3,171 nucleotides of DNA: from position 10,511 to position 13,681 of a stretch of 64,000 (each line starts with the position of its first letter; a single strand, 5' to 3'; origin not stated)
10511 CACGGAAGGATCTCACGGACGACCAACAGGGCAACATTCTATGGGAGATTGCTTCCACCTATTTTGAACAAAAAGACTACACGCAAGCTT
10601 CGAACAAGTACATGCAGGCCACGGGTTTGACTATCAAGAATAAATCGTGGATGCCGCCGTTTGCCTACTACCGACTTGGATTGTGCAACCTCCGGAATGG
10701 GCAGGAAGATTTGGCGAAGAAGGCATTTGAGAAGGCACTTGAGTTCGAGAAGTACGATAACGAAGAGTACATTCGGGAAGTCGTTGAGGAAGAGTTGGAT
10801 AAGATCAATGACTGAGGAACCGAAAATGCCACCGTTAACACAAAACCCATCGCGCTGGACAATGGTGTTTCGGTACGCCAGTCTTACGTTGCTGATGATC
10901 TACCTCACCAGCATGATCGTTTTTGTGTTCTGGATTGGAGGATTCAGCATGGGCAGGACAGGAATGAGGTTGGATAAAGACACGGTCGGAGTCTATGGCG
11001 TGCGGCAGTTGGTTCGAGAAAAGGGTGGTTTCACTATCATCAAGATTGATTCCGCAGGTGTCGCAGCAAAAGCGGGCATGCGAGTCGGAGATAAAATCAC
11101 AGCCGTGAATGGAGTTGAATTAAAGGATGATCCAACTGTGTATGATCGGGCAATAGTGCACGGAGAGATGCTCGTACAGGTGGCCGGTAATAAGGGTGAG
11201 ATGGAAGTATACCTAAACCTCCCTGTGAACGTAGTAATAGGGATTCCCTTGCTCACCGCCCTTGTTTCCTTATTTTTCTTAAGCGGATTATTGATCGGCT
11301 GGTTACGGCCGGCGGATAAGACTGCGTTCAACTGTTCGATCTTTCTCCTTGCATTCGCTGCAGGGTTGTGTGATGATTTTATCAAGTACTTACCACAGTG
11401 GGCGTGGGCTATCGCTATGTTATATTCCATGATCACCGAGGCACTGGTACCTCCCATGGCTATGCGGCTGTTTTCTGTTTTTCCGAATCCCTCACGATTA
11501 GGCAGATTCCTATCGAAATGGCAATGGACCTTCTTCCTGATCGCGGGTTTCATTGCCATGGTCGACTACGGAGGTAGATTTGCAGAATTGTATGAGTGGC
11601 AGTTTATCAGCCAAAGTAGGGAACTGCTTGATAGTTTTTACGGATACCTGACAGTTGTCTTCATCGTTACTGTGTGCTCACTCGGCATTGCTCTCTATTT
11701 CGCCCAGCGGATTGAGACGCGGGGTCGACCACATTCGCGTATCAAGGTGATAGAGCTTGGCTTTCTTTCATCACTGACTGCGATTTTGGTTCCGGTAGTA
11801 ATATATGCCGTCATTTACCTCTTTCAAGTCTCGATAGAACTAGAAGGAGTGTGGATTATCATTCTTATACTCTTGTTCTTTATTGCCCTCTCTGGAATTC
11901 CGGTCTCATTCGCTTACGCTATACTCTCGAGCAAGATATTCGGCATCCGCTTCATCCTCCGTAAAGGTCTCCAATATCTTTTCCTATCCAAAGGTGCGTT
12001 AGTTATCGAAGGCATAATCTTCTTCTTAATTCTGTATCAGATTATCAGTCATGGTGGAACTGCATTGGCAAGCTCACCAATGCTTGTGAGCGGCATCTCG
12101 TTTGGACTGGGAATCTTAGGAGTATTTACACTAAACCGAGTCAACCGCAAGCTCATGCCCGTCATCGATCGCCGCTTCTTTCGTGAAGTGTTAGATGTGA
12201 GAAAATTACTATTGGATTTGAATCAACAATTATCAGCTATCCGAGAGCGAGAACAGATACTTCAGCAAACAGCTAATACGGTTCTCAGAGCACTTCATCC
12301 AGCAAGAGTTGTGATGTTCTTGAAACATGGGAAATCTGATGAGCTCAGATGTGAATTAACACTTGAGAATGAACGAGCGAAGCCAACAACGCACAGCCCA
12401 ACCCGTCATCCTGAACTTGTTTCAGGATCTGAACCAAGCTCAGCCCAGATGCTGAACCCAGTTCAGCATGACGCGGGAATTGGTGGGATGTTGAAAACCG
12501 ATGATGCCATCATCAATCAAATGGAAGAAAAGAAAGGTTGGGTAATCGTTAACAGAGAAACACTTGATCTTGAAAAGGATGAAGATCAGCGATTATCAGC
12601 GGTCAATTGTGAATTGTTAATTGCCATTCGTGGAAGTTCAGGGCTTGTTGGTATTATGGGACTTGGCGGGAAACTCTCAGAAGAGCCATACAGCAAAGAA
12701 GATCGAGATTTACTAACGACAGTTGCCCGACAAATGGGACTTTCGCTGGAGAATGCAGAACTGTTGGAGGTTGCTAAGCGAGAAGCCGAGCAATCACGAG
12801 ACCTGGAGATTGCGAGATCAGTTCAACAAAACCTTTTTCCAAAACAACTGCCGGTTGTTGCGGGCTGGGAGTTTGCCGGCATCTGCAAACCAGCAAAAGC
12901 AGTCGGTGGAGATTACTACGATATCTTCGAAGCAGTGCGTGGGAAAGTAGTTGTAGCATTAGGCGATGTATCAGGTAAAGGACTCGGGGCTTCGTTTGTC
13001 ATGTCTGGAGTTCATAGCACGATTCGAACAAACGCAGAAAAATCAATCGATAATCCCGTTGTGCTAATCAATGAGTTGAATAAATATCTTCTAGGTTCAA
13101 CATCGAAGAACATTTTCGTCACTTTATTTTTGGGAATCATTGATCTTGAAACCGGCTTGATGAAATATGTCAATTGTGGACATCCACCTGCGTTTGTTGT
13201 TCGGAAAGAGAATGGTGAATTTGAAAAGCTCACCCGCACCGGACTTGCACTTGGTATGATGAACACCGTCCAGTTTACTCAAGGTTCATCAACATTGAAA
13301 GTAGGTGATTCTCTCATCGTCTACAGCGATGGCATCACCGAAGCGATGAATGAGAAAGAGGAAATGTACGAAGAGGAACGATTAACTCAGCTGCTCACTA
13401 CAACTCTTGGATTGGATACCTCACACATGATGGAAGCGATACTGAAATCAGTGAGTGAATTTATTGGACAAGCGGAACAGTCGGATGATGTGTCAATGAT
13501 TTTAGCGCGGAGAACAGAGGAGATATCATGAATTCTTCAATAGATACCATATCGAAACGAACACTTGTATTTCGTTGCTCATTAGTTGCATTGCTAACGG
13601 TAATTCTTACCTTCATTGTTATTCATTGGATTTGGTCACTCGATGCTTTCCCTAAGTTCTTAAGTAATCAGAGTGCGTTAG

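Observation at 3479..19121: Operon of five tandem paralogous PDZ–polytopic membrane–GAF–PP2C sensor phosphatases plus an embedded secreted TPR protein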

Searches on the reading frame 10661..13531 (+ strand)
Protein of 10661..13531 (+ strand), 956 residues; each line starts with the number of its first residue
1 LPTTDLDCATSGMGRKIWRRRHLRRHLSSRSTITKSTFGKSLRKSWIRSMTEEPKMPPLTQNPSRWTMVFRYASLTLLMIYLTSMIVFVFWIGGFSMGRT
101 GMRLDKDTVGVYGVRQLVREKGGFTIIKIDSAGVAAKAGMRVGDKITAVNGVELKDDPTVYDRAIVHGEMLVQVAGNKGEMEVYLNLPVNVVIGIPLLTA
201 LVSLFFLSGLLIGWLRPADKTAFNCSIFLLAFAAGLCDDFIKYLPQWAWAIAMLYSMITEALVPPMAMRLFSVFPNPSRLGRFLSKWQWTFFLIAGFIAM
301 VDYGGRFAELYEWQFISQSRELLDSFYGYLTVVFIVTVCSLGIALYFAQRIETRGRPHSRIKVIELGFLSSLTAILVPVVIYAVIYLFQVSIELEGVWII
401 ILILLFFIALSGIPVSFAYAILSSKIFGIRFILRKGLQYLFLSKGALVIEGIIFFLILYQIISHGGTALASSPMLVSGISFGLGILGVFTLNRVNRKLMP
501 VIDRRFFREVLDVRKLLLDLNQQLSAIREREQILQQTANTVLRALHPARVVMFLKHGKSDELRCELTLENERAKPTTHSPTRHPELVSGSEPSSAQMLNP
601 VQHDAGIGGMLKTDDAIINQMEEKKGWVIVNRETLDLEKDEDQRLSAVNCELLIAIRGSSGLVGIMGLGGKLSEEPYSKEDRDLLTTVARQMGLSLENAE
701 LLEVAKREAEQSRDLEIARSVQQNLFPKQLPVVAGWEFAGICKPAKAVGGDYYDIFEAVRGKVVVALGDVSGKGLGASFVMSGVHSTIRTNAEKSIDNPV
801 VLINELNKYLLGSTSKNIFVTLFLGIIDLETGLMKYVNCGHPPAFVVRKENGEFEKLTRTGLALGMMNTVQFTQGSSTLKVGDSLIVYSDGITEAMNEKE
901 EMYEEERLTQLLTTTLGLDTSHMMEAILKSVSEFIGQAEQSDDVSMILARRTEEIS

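Call 4: search_protein_families(library=pfam, proteins=[window:10661-13531:+], max_evalue=0.01)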
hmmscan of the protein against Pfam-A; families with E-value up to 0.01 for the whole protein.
window:10661-13531:+ (956 aa): 7 families
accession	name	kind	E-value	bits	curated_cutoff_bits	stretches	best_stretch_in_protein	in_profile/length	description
PF07228.17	SpoIIE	-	6.9e-49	166.8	25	1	761-951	3-191/192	Stage II sporulation protein E (SpoIIE)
PF17820.7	PDZ_6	-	1.3e-07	31.7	27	1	129-164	5-39/54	PDZ domain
PF13492.12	GAF_3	-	1.6e-05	25.7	27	1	616-698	49-129/129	GAF domain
PF01590.32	GAF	-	2.8e-05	25.1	22.4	1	530-696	2-133/133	GAF domain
PF13180.12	PDZ_2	-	3.4e-05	24.5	27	1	116-160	6-50/80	PDZ domain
PF00595.29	PDZ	-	0.00015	22.5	23.2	1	108-155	8-58/81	PDZ domain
PF13185.12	GAF_2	-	0.00024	21.7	28.6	1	531-697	5-136/136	GAF domain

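Call 5: search_protein_families(library=ncbifam, proteins=[window:10661-13531:+], max_evalue=0.01)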
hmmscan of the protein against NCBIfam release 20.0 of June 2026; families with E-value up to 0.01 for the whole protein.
window:10661-13531:+ (956 aa): 6 families
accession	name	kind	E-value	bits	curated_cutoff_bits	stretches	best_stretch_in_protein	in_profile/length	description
TIGR02865.1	spore_II_E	equivalog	1.6e-19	69.5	490.8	1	739-950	557-762/764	stage II sporulation protein E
NF045505.1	RR_RssB_Pseudo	equivalog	7e-15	55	700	1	702-918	138-364/394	two-component system response regulator RssB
TIGR02916.1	PEP_his_kin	equivalog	2.3e-06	26.5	300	1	607-703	363-464/679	XrtA/PEP-CTERM system histidine kinase PrsK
NF038263.1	prot_phos_SiaA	equivalog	2e-05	23.4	700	1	697-948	398-654/658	biofilm regulation protein phosphatase SiaA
NF041606.1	dguan_cyc_DgcA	equivalog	2.2e-05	23.6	370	1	611-705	82-178/340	diguanylate cyclase DgcA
TIGR02037.1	degP_htrA_DO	subfamily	0.0028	16.6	416.2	1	98-158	239-295/434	Do family serine endopeptidase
